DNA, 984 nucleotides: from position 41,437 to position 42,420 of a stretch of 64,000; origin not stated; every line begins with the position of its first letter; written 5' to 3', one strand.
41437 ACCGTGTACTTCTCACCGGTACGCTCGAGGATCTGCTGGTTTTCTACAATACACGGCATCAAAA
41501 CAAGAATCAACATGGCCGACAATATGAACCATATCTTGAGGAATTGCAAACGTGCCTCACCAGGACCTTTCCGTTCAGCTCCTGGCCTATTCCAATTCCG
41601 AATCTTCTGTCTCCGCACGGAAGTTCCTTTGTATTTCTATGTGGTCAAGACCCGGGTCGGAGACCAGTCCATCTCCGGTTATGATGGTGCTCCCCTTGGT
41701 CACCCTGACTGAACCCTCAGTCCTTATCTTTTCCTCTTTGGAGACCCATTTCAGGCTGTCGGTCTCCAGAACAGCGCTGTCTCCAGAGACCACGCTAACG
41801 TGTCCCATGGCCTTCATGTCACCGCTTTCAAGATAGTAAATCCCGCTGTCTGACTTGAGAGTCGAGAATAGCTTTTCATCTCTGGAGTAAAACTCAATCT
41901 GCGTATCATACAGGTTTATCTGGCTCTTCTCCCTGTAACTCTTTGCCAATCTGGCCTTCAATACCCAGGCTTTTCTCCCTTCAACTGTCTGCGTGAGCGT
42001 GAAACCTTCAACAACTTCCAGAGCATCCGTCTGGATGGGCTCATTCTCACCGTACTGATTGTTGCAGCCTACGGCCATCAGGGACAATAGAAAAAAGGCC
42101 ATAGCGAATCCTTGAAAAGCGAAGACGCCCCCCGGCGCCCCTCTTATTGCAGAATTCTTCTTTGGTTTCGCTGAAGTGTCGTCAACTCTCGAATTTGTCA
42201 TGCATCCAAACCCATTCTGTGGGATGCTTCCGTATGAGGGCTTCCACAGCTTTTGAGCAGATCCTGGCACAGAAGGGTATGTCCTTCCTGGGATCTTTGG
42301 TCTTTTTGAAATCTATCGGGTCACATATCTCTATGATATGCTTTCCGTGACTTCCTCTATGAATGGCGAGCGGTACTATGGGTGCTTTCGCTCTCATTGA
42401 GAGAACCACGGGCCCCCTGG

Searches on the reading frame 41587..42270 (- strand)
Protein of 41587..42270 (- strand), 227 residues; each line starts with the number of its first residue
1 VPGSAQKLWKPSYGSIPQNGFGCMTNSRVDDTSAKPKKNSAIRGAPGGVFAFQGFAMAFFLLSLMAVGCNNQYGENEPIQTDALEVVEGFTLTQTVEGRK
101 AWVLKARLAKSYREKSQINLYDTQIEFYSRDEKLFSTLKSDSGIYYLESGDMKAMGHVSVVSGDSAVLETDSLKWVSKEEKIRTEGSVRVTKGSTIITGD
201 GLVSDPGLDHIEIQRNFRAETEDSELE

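Call 68: search_protein_families(library=pfam, proteins=[window:41587-42270:-], max_evalue=0.00001)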
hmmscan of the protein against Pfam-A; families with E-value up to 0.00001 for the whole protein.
window:41587-42270:- (227 aa): 1 family
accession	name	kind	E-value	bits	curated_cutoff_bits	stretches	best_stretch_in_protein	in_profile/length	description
PF06835.18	LptC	-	3.2e-10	40.4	21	1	58-221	4-174/175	Lipopolysaccharide-assembly, LptC-related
